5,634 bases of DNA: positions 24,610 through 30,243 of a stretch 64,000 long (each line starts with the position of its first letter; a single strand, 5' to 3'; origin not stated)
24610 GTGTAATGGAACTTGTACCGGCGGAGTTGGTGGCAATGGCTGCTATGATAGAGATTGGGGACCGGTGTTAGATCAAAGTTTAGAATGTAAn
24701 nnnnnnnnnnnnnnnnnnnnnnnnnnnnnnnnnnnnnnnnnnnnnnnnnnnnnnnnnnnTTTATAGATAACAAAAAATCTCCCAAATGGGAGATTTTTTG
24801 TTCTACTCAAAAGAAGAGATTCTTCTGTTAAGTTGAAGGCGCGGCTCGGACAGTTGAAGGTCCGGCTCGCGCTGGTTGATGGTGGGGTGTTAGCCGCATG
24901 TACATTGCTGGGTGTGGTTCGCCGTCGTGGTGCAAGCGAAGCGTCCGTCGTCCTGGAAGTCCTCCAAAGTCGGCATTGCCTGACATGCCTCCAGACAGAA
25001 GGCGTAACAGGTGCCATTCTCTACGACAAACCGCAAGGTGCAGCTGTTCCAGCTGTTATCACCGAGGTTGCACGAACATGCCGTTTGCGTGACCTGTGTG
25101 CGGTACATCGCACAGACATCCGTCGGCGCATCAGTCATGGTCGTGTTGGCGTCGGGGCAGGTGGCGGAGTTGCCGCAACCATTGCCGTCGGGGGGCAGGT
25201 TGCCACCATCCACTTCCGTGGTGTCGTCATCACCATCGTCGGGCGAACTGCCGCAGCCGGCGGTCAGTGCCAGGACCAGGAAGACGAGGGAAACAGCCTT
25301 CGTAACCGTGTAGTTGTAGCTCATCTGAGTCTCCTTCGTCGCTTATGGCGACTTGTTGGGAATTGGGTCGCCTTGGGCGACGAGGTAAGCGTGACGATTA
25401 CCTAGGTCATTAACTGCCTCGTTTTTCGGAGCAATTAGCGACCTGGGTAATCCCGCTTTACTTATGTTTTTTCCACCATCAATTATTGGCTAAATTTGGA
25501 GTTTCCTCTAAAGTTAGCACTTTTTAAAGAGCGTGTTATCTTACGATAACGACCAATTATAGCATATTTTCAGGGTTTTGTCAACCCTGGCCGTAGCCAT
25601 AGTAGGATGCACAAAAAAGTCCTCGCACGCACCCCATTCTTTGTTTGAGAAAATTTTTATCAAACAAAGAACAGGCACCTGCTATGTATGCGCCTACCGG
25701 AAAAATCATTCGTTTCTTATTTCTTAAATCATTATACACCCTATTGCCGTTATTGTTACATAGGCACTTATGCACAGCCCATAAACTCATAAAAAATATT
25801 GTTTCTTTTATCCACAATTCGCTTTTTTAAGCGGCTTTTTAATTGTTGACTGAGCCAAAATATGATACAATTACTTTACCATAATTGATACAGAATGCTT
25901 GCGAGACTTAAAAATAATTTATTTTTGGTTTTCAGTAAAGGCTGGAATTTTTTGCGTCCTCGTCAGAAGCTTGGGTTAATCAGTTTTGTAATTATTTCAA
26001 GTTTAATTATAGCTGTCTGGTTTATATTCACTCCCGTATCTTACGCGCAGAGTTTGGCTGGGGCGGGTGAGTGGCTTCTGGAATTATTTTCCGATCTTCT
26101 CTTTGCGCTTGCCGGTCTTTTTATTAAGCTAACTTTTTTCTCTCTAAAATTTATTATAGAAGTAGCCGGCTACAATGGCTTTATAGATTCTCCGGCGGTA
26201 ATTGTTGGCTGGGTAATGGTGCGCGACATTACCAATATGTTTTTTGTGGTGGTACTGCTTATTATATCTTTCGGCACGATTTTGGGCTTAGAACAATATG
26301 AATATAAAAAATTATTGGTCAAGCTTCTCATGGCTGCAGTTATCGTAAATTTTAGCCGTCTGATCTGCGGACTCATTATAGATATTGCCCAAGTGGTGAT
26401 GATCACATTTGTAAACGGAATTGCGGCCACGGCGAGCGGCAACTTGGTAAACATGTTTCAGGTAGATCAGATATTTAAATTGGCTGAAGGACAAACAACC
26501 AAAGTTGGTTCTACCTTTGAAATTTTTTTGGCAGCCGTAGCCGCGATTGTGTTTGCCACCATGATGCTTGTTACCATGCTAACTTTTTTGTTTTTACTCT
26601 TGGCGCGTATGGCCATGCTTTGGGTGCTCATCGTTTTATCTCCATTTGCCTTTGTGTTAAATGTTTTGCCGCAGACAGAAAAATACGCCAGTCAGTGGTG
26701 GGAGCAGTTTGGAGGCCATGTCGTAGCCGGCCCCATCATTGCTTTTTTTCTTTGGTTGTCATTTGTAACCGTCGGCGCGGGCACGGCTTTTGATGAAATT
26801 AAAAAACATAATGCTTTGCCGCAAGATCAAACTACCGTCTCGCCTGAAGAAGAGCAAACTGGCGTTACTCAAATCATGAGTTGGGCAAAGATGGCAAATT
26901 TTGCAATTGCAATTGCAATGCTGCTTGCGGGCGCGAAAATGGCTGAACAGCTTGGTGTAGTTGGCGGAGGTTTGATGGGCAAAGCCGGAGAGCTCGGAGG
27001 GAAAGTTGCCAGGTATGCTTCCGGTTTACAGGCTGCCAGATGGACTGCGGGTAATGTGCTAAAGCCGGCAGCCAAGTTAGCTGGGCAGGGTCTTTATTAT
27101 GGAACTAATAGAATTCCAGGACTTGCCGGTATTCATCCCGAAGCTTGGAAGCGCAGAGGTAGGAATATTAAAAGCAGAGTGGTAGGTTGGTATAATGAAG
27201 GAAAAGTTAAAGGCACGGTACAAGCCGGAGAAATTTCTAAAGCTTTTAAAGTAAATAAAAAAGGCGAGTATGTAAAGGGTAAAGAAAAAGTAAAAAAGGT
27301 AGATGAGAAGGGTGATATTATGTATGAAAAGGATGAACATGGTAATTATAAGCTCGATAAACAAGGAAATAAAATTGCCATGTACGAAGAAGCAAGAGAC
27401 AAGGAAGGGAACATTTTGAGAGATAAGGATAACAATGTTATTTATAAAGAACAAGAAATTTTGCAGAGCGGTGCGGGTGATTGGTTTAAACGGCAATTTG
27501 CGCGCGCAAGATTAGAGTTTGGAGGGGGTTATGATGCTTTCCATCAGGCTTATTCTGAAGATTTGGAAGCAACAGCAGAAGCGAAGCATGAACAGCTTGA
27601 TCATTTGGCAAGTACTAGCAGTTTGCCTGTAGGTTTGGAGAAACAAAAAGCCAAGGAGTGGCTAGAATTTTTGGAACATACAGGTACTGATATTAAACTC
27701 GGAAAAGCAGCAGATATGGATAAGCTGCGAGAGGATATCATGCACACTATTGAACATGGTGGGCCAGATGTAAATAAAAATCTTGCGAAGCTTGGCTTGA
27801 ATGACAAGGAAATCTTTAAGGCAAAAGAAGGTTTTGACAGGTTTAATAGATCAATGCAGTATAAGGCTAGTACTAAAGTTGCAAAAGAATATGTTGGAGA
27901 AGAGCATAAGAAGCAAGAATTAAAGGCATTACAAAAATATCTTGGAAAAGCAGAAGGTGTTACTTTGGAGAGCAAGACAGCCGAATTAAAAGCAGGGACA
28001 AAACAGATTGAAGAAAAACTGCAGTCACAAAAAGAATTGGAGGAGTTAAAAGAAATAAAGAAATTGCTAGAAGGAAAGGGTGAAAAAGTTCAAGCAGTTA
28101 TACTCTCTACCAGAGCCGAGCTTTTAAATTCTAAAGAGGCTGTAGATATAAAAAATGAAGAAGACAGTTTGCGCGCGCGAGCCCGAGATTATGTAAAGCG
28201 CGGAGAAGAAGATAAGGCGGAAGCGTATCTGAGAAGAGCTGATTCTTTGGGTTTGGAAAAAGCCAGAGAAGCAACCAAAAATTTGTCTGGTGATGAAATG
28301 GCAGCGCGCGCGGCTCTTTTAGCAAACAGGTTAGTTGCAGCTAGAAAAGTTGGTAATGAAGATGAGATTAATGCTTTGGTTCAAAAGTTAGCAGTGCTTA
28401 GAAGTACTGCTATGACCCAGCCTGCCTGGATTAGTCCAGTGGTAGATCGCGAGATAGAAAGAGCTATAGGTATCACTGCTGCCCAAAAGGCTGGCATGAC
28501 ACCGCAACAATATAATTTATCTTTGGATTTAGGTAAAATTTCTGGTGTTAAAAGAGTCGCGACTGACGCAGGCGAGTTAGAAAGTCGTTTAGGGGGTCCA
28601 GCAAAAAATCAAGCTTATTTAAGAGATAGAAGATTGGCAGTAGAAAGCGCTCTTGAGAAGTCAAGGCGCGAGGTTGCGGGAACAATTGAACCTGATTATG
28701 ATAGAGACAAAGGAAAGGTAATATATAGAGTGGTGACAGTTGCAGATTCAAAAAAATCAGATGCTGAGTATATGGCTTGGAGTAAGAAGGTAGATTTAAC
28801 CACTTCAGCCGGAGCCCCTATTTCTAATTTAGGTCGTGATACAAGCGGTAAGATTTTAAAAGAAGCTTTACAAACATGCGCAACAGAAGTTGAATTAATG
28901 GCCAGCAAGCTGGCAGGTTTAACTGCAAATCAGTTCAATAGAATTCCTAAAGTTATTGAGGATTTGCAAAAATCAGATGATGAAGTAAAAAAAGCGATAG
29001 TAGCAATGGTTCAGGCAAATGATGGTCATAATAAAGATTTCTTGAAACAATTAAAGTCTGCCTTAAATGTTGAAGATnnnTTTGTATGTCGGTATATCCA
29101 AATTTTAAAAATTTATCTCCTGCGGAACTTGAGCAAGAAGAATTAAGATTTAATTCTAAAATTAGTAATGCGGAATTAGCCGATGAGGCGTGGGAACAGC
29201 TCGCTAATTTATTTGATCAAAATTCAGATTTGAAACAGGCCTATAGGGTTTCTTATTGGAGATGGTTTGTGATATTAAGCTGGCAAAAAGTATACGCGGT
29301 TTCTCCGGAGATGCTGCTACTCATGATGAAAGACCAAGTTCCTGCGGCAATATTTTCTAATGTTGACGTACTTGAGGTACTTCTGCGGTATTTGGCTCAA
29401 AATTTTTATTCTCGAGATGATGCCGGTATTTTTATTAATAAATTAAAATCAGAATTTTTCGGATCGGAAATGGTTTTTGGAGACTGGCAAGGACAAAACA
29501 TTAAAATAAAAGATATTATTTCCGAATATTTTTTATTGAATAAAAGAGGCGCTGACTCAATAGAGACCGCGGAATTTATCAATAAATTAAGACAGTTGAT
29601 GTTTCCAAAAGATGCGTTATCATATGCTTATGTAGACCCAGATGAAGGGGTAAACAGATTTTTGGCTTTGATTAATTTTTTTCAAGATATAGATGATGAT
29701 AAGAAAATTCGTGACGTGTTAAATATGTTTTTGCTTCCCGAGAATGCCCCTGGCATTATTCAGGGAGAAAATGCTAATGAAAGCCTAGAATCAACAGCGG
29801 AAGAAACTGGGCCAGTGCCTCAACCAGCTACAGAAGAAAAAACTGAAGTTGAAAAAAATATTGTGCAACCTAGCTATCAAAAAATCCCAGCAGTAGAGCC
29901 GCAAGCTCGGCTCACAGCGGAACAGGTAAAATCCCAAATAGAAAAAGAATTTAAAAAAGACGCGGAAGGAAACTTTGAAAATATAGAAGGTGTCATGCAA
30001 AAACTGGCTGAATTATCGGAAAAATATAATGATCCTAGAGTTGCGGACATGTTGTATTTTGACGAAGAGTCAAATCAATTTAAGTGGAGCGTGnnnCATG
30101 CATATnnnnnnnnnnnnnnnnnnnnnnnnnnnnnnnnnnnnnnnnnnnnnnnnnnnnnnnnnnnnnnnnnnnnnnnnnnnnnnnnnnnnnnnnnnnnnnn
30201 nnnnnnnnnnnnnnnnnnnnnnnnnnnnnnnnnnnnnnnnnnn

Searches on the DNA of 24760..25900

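Call 83: search_rna_families(source=window, start=24760, end=25900, threshold=evalue, max_evalue=1)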
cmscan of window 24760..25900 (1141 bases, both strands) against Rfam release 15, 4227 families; matches with E-value up to 1: 4.
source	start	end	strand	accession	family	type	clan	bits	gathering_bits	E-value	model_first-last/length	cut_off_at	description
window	24769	24830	-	RF01859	Phe_leader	Cis-reg; leader;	-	27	55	0.049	1-125/125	no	Phenylalanine leader peptide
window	24766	24829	-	RF02064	STnc370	Gene; sRNA;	-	26.5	54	0.54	1-71/71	no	Enterobacterial sRNA STnc370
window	24767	24807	+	RF02075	STnc230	Gene; sRNA;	-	25.4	50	0.38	42-83/83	no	Enterobacterial sRNA STnc230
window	24760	24802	+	RF01859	Phe_leader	Cis-reg; leader;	-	25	55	0.14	81-125/125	5'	Phenylalanine leader peptide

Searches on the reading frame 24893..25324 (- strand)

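Call 69: search_protein_families(library=ncbifam, proteins=[window:24893-25324:-], max_evalue=0.1)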
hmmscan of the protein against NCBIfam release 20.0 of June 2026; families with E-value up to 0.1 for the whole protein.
window:24893-25324:- (144 aa): 0 families

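Call 75: search_protein_families(library=pfam, proteins=[window:24893-25324:-], max_evalue=10)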
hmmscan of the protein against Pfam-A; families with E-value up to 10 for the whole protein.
window:24893-25324:- (144 aa): 1 family
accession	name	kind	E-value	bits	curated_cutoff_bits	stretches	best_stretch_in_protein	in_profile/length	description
PF24977.1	DUF7772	-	1.2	10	25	1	71-135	14-81/99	Family of unknown function (DUF7772)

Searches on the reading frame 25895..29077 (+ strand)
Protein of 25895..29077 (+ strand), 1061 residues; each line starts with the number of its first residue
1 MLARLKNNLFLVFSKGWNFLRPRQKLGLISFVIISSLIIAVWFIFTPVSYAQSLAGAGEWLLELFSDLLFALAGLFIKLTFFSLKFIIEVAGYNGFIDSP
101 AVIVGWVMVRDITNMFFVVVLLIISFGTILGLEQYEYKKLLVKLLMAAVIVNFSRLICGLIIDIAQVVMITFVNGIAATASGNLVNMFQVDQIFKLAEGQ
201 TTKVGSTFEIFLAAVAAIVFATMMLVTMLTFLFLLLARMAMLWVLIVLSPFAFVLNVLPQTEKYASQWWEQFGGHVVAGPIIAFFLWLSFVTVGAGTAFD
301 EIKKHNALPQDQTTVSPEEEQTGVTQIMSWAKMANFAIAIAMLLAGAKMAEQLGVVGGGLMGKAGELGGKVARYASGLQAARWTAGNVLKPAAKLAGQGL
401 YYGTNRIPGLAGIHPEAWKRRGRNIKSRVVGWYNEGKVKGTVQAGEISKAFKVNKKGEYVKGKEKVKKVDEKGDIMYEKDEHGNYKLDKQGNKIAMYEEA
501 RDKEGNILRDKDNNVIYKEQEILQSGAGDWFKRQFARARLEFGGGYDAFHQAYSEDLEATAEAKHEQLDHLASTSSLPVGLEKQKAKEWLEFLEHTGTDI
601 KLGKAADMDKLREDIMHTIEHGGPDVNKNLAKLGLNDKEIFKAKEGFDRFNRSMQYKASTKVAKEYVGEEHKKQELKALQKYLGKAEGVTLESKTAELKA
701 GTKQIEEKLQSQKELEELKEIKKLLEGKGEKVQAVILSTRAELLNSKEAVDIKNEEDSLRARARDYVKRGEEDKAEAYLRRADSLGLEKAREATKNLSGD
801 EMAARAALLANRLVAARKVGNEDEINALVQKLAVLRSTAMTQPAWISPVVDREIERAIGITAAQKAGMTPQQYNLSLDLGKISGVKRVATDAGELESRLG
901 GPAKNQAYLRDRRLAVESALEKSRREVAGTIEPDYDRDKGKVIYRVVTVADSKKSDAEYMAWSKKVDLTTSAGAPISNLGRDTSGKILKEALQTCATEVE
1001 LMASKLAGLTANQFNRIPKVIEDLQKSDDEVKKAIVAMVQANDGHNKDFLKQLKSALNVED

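Call 7: search_protein_families(library=pfam, proteins=[window:25895-29077:+], max_evalue=0.01)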
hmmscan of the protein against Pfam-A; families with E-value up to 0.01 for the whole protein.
window:25895-29077:+ (1061 aa): 0 families

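Call 69: search_protein_families(library=ncbifam, proteins=[window:25895-29077:+], max_evalue=0.1)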
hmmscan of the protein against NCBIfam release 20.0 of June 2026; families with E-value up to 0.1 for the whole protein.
window:25895-29077:+ (1061 aa): 0 families

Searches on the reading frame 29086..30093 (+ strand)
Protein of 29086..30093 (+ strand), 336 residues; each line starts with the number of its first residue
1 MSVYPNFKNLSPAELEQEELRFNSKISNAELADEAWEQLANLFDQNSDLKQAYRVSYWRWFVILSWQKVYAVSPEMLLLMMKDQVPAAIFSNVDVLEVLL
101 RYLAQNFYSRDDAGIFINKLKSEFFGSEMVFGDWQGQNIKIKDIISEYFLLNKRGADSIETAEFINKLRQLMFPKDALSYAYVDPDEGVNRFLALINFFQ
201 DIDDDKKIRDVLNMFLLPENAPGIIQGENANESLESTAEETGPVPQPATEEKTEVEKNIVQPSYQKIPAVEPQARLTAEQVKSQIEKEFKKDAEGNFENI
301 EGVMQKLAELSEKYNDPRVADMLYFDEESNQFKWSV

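Call 8: search_protein_families(library=pfam, proteins=[window:29086-30093:+], max_evalue=0.01)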
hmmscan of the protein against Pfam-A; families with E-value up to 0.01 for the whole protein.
window:29086-30093:+ (336 aa): 2 families
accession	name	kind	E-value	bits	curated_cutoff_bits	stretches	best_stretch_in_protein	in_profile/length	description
PF05067.18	Mn_catalase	-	0.0032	16.9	27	0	201-263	162-223/284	Manganese containing catalase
PF24654.2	CEP76_N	-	0.0089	16.7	27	0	140-170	18-49/60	CEP76 N-terminal domain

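Call 69: search_protein_families(library=ncbifam, proteins=[window:29086-30093:+], max_evalue=0.1)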
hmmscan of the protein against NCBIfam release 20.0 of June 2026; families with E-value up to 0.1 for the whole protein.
window:29086-30093:+ (336 aa): 1 family
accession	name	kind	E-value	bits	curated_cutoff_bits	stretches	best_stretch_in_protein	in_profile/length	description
TIGR03659.1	IsdE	equivalog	0.068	12.4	298.65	0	259-323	82-150/292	heme ABC transporter substrate-binding protein IsdE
